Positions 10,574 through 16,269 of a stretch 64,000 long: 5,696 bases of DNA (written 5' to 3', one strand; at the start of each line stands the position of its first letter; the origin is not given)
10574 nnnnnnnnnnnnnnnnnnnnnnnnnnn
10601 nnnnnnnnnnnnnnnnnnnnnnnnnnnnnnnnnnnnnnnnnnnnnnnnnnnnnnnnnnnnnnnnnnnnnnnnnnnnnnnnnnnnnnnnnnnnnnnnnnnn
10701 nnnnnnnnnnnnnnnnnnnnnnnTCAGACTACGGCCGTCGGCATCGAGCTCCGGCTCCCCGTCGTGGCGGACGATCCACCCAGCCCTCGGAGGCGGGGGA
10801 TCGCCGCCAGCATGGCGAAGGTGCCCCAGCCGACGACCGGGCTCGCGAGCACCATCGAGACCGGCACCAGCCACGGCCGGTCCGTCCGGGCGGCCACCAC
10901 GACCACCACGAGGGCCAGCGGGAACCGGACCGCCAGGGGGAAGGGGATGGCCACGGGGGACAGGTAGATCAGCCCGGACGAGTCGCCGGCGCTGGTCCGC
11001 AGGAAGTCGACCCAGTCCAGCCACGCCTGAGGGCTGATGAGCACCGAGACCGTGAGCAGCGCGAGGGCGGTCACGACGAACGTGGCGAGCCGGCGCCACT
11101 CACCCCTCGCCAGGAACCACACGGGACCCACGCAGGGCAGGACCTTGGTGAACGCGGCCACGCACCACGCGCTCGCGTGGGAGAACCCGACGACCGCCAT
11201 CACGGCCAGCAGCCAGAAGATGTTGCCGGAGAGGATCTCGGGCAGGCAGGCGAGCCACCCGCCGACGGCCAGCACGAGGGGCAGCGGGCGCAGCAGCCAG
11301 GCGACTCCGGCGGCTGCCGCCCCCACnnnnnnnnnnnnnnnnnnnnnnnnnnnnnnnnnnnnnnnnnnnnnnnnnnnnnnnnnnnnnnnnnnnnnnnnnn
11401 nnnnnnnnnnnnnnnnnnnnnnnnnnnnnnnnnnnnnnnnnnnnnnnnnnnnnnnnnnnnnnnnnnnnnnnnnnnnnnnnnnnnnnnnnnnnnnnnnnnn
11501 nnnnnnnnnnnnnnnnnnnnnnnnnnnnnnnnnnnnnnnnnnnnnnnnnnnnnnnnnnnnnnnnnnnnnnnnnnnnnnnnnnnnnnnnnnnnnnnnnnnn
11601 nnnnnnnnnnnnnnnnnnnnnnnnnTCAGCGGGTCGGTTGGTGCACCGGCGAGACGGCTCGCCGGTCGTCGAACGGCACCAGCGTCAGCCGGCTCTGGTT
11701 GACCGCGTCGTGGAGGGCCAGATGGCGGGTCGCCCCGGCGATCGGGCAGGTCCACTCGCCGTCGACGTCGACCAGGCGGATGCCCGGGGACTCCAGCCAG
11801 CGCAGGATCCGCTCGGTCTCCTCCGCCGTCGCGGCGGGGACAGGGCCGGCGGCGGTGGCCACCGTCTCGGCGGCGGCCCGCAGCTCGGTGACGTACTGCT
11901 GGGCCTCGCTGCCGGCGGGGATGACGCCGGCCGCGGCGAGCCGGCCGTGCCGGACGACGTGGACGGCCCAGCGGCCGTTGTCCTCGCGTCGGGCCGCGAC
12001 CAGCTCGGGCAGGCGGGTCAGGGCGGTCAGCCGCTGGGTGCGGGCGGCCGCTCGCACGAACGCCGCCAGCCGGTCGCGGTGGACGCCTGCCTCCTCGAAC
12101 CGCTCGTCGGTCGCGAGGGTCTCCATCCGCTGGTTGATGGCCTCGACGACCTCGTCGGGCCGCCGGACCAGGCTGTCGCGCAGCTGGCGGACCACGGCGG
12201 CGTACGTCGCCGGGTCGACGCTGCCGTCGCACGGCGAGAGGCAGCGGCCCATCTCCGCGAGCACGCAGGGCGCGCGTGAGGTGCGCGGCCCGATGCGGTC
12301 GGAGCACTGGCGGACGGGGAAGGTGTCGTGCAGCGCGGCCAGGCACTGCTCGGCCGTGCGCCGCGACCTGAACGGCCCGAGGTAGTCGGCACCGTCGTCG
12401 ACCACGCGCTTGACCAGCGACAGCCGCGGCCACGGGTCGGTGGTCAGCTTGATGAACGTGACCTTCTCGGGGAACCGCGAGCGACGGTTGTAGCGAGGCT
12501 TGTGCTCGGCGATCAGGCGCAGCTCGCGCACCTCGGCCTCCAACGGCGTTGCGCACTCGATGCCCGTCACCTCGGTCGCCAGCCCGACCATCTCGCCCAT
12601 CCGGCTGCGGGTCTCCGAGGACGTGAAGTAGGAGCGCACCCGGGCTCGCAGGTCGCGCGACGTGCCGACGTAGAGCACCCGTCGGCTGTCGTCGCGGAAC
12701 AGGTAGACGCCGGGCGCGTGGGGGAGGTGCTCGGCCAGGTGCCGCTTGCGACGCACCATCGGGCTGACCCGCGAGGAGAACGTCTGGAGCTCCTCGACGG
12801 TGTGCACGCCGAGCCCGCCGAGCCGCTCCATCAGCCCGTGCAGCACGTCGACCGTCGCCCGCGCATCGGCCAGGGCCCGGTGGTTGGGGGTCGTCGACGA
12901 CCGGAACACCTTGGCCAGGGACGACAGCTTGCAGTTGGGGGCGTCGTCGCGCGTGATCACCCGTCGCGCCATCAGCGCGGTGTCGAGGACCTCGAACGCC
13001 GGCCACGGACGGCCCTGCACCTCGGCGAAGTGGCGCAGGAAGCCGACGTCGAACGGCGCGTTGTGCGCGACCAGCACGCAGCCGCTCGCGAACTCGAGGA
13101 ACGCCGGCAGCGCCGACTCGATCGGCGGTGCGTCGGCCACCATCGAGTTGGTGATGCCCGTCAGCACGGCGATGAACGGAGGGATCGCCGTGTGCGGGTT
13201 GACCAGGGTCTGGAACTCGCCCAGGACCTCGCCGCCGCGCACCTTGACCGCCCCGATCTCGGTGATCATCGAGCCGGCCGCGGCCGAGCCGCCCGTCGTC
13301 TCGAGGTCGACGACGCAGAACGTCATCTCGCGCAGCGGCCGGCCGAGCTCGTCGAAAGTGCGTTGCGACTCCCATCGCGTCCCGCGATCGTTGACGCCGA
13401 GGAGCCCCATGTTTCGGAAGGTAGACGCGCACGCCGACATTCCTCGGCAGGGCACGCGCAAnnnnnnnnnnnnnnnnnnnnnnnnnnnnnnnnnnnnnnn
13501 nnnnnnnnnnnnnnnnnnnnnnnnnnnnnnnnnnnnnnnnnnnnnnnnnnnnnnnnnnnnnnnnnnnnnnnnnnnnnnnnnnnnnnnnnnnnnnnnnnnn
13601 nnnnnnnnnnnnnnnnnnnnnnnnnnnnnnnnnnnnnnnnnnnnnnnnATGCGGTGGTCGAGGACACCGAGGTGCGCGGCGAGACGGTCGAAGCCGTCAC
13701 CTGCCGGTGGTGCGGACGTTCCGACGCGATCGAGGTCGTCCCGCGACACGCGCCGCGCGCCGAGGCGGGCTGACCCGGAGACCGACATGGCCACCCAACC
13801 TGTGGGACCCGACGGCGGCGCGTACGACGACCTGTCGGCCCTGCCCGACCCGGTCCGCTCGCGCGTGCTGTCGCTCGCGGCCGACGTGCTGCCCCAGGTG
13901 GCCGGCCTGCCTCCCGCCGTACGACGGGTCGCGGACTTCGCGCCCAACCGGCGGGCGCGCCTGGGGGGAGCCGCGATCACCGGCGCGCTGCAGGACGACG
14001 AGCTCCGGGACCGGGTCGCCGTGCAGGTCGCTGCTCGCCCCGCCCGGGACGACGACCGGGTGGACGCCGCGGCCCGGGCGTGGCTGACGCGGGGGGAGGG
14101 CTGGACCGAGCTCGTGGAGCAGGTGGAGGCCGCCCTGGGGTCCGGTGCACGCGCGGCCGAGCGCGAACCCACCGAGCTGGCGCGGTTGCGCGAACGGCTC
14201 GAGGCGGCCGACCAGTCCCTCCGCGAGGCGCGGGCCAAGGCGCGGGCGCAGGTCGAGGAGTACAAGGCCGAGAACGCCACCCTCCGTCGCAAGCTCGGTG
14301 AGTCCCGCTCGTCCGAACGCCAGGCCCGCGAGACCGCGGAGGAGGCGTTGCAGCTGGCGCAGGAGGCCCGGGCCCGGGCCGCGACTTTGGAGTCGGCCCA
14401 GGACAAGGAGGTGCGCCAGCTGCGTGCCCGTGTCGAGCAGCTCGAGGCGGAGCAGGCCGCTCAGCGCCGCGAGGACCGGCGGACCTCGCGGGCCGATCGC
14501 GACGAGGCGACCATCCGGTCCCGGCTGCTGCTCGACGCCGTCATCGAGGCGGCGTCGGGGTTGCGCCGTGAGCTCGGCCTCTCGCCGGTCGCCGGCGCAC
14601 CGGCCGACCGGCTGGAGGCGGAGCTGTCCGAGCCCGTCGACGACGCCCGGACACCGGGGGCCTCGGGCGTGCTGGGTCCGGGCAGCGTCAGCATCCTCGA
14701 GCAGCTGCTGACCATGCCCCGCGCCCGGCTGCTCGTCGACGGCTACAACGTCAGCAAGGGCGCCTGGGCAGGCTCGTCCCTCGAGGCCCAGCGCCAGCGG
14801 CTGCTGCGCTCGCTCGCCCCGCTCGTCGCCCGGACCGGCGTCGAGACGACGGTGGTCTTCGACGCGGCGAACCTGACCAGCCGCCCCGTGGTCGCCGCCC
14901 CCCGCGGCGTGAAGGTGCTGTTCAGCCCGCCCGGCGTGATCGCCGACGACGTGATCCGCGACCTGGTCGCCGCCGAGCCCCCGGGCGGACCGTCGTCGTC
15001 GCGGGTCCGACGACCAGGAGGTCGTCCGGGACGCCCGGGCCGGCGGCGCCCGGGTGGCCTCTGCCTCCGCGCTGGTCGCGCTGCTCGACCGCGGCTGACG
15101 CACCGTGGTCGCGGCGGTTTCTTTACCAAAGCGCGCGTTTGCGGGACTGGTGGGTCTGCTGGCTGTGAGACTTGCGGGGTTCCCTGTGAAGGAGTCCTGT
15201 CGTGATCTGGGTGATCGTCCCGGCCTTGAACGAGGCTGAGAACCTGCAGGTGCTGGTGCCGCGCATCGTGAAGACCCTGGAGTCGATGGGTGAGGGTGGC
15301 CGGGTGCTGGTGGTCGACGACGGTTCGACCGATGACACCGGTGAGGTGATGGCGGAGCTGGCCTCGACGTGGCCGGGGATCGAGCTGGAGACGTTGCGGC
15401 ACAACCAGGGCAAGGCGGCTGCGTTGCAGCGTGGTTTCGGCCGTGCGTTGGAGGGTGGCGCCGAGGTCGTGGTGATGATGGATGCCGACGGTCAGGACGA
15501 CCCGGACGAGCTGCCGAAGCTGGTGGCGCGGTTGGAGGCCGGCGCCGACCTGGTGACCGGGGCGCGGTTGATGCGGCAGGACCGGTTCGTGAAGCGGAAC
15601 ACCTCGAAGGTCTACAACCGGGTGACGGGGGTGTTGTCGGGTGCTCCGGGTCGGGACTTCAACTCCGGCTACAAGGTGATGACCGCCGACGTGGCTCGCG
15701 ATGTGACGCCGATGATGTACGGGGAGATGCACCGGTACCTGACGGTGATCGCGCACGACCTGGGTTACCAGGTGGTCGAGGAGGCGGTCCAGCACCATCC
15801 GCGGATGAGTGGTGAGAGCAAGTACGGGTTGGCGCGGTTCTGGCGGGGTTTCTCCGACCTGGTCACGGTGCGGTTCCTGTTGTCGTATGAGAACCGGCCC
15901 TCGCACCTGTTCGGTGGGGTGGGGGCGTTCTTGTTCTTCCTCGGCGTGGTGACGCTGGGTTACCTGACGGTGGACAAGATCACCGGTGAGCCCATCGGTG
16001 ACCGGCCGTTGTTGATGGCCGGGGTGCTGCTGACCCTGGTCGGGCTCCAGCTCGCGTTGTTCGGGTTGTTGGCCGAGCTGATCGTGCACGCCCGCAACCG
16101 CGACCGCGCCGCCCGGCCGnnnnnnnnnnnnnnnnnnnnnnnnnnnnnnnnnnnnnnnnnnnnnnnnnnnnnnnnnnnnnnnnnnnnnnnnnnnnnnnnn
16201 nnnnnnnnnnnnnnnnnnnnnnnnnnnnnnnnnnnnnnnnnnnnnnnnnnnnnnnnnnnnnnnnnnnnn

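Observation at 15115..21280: Tandem GT2 + GT-C cassettes: donor-making enzyme homogenised, transferase diverged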

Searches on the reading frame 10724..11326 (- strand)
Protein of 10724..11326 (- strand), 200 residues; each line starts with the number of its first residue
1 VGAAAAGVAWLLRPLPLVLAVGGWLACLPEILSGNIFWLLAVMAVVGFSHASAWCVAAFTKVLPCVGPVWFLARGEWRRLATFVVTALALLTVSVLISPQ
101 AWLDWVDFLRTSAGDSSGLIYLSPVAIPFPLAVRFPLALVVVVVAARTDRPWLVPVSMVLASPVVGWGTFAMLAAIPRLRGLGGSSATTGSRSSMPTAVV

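Call 26: search_protein_families(library=pfam, proteins=[window:10724-11326:-], max_evalue=0.01)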
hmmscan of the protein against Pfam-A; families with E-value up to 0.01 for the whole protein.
window:10724-11326:- (200 aa): 1 family
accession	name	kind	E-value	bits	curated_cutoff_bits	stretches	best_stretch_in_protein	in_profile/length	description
PF09594.16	GT87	-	1.4e-05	25.4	25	1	8-174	38-212/237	Glycosyltransferase family 87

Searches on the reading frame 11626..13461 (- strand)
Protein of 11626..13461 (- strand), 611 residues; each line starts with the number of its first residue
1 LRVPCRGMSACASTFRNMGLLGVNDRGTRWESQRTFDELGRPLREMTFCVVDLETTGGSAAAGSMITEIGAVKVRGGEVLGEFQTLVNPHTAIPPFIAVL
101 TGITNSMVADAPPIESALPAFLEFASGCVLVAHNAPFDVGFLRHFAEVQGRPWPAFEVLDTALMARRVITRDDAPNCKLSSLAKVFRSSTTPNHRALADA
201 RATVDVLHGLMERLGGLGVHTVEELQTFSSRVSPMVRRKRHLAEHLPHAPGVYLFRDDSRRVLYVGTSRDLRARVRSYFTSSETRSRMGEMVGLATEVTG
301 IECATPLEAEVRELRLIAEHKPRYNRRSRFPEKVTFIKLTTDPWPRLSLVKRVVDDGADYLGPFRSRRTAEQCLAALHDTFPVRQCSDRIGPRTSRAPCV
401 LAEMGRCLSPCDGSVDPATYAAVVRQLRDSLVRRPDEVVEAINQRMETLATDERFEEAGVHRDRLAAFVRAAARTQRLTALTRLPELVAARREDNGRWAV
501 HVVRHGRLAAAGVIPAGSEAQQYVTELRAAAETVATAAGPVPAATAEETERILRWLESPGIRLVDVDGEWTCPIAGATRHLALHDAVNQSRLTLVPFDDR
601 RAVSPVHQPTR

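Call 26: search_protein_families(library=pfam, proteins=[window:11626-13461:-], max_evalue=0.01)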
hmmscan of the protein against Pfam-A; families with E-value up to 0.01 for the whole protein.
window:11626-13461:- (611 aa): 4 families
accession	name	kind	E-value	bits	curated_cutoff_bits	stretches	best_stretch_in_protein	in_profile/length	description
PF00929.31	RNase_T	-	4.7e-31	109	24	1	50-207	2-164/164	Exonuclease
PF16473.11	Rv2179c-like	-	6.2e-07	29.7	27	1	49-208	3-174/177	3'-5' exoribonuclease Rv2179c-like domain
PF01541.30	GIY-YIG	-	3.9e-05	24.3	22.6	1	250-325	2-78/78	GIY-YIG catalytic domain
PF02151.25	UVR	-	0.00018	21.6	21.5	1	436-467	1-32/36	UvrB/uvrC motif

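Call 65: find_related_loci(query=window:11626-13461:-, collection=genome_contigs, flank=9000)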
Query window:11626-13461:- (611 aa) in genome_contigs; peptide patterns used: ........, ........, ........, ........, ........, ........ (x = any residue, [..] = any of these).
599 stretches matched a pattern (row limit reached: there are more); 572 encode a relative of the query (tblastn E <= 1e-3); the best 80 are kept; 80 distinct loci.
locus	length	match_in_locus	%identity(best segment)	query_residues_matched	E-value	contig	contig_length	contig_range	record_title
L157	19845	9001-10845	89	1-611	0e+0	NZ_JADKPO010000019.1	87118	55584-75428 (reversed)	Nocardioides agariphilus strain KCTC 19276 76_contigs_019, whole genome shotgun sequence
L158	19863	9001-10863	86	2-611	0e+0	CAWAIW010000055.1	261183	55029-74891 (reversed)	MAG: uncultured Actinomycetota bacterium isolate MFD02581.bin.2.122 genome assembly, contig: contig_8985, whole genome s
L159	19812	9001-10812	83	7-611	0e+0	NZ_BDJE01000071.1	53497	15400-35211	Nocardioides sp. PD653-B2, whole genome shotgun sequence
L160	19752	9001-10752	84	28-611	0e+0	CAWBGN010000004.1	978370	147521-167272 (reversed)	MAG: uncultured Actinomycetota bacterium isolate MFD06742.bin.2.191 genome assembly, contig: contig_13637, whole genome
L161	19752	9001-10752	85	28-611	0e+0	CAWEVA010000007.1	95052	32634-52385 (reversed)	MAG: uncultured Actinomycetota bacterium isolate MFD05567.bin.2.161 genome assembly, contig: contig_17049, whole genome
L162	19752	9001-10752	84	28-611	0e+0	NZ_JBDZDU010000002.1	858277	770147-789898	Nocardioides tweenelious strain CN2-186 contig2, whole genome shotgun sequence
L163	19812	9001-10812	82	7-611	0e+0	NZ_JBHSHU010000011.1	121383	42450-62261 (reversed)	Nocardioides sp. GCM10023255 strain CGMCC 1.19066 GCM70023255_2, whole genome shotgun sequence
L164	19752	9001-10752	83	28-611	0e+0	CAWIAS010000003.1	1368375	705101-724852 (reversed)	MAG: uncultured Actinomycetota bacterium isolate MFD01275.bin.2.144 genome assembly, contig: contig_21978, whole genome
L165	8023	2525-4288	85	28-611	0e+0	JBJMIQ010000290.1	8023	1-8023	MAG: Nocardioides sp. isolate 12C16O_72h_100_unf_bin_11 k141_3884709, whole genome shotgun sequence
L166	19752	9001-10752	83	28-611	0e+0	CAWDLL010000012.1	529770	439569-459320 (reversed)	MAG: uncultured Actinomycetota bacterium isolate MFD04935.bin.2.73 genome assembly, contig: contig_6444, whole genome sh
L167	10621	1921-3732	81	7-611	0e+0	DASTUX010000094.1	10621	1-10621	MAG TPA_asm: Nocardioides sp. isolate SMAG_U2344 k141_692541, whole genome shotgun sequence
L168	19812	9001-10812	83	7-611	0e+0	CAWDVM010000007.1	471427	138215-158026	MAG: uncultured Actinomycetota bacterium isolate MFD05674.bin.3.173 genome assembly, contig: contig_39041, whole genome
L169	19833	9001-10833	81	7-609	0e+0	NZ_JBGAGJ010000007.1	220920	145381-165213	MAG: Nocardioides sp. isolate MAG_MBR_H125.21 MBRH125-21_opera_contig_385, whole genome shotgun sequence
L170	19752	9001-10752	83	28-611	0e+0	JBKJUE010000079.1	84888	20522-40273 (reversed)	MAG: Nocardioides sp. isolate ant_bin.65 S1Ck117_1000064_flag_0_multi_31.1726_len_84888, whole genome shotgun sequence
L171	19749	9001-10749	83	29-611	0e+0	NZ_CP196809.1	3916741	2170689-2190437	Nocardioides sp. N13(2025) strain N13 chromosome, complete genome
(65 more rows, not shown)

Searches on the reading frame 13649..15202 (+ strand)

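Call 26: search_protein_families(library=pfam, proteins=[window:13649-15202:+], max_evalue=0.01)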
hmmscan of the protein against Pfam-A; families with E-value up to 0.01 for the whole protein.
window:13649-15202:+ (518 aa): 1 family
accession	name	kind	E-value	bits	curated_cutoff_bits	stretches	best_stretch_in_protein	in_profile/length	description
PF05991.17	NYN_YacP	-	2.4e-10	41.1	24.6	1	361-441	1-88/166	YacP-like NYN domain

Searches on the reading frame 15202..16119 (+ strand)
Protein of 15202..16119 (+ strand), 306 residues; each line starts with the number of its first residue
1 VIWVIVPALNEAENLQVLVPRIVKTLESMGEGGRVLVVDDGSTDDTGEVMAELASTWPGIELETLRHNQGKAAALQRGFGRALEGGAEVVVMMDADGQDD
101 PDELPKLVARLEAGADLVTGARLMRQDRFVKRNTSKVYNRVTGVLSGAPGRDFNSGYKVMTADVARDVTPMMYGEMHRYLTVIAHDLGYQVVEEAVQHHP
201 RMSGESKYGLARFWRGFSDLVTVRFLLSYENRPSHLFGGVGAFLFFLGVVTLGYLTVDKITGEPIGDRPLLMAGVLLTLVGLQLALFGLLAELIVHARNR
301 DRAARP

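Call 7: search_protein_families(library=pfam, proteins=[window:15202-16119:+], max_evalue=0.01)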
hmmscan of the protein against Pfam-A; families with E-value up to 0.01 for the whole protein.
window:15202-16119:+ (306 aa): 3 families
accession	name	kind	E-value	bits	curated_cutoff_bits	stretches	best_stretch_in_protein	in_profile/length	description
PF00535.33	Glycos_transf_2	-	2.2e-25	90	23.3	1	4-138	2-131/168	Glycosyl transferase family 2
PF13641.12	Glyco_tranf_2_3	-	3.1e-07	31.1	27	1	3-128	4-129/230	Glycosyltransferase like family 2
PF10111.15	Glyco_tranf_2_2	-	0.00055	19.9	27.3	1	16-108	13-103/276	Glycosyltransferase like family 2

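Call 43: search_solved_structures(query=window:15202-16119:+, max_evalue=0.001)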
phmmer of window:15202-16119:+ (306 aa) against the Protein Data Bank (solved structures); distinct sequences matched with E-value up to 0.001: 7.
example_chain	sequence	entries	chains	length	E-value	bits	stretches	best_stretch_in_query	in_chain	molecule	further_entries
9hwj_A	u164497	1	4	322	1.8e-30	109.4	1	3-297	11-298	Undecaprenyl-phosphate 4-deoxy-4-formamido-L-arabinose transferase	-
9bhc_C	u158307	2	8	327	2.7e-30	108.8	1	3-305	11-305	Undecaprenyl-phosphate 4-deoxy-4-formamido-L-arabinose transferase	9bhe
8vxh_A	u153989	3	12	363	3.8e-30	108.3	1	3-305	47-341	Undecaprenyl-phosphate 4-deoxy-4-formamido-L-arabinose transferase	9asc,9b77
5eke_A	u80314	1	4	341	3.1e-20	75.8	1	4-296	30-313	Uncharacterized glycosyltransferase sll0501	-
5ekp_C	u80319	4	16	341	5.5e-20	75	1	4-296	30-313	Uncharacterized glycosyltransferase sll0501 | Glycosyltransferase sll0501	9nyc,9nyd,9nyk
9nye_A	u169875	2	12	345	5.7e-20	74.9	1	4-296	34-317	Glycosyltransferase sll0501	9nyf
5mlz_A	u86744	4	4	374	1.8e-15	60.1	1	3-126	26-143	Dolichol monophosphate mannose synthase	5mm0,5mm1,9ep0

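Call 44: search_protein_families(library=ncbifam, proteins=[window:15202-16119:+], max_evalue=0.01)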
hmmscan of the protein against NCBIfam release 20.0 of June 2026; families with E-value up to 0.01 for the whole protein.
window:15202-16119:+ (306 aa): 21 families
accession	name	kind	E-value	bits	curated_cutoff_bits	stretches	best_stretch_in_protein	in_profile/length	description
NF007986.1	PRK10714.1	equivalog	4.1e-31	108.2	529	1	3-303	9-302/316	undecaprenyl-phosphate 4-deoxy-4-formamido-L-arabinose transferase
TIGR04182.1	glyco_TIGR04182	equivalog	1.7e-26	93.3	325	1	3-299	3-287/293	S-layer glycoprotein N-glycosyltransferase AglJ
NF047588.1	GlcsyltransPgfSStrep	equivalog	2.2e-20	73.1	500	1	3-294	4-287/308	glycosyltransferase PgfS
NF058614.1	PPMAGASynPpgS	equivalog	3.3e-16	59.4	370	1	2-197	2-195/226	polyprenyl-phospho-N-acetylgalactosaminyl synthase PpgS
TIGR03937.1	PgaC_IcaA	equivalog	9.5e-13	47.9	422.3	1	2-120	47-161/407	poly-beta-1,6-N-acetyl-D-glucosamine synthase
NF041391.1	DPhHxTase_Halo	equivalog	1.5e-10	40.4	375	1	19-206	10-190/213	dolichyl-phosphate hexose transferase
NF041875.1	EPS_EpsD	equivalog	1.9e-10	40.7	370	1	4-119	3-112/325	exopolysaccharide biosynthesis glycosyltransferase EpsD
TIGR03469.1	HpnB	hypoth_equivalog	2.8e-09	36.5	379.25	1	2-114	46-163/386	hopene-associated glycosyltransferase HpnB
TIGR03111.1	glyc2_xrt_Gpos1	hypoth_equivalog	2.8e-08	33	363.95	1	2-132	51-178/439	TIGR03111 family XrtG-associated glycosyltransferase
TIGR04283.1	glyco_like_mftF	equivalog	6.1e-08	32.5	182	1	4-98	3-84/221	TIGR04283 family arsenosugar biosynthesis glycosyltransferase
TIGR03965.1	mycofact_glyco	equivalog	9.6e-08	31.3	280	1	4-122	78-190/467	mycofactocin biosynthesis glycosyltransferase MftF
NF010496.0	PRK13915.1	equivalog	9.7e-08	31.4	262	1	2-111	33-142/307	glucosyl-3-phosphoglycerate synthase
NF041865.1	EpsU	equivalog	3.2e-07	29.7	700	1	4-118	43-154/394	exopolysaccharide biosynthesis GT2 family glycosyltransferase EpsU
NF045692.1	OglycostaseCruG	equivalog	6.2e-07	28.7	600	1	3-118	44-160/386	2'-O-glycosyltransferase CruG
NF053846.1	glyco_with_XrtP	equivalog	2.1e-06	26.7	520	1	16-123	53-170/440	XrtP-associated glycosyltransferase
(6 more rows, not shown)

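Call 53: find_related_loci(query=window:15202-16119:+, collection=metagenome_contigs, flank=10000)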
Query window:15202-16119:+ (306 aa) in metagenome_contigs; peptide patterns used: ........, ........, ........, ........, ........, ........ (x = any residue, [..] = any of these).
296 stretches matched a pattern; 96 encode a relative of the query (tblastn E <= 1e-3); the best 80 are kept; 80 distinct loci.
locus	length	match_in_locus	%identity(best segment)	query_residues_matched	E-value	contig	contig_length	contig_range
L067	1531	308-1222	98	1-305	0e+0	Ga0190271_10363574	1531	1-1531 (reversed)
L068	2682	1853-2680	90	1-276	2e-177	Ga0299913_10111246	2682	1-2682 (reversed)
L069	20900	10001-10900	74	1-300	2e-153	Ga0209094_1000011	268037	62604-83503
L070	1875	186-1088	73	1-301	2e-160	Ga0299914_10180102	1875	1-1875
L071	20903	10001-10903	75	1-300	1e-147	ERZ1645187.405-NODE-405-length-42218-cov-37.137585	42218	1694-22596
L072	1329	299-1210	73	1-300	1e-160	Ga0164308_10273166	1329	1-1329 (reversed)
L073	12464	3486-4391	72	1-302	8e-145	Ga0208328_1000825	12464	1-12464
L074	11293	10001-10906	72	1-302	1e-144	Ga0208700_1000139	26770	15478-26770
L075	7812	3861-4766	71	1-302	2e-144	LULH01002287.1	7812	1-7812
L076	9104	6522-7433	72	1-300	3e-144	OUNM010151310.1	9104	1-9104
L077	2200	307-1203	72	1-300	9e-153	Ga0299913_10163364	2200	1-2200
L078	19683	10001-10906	71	1-302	5e-143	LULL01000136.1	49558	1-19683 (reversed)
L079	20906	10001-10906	71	1-302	5e-143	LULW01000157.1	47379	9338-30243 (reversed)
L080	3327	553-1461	69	1-302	3e-142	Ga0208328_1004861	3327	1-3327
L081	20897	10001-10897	72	1-300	4e-137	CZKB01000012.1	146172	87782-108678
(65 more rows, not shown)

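Call 57: find_encoding_contigs(protein=window:15202-16119:+, flank=10000, max_places=8)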
Protein window:15202-16119:+ (306 aa): no gene with exactly this product is on record in the collection.
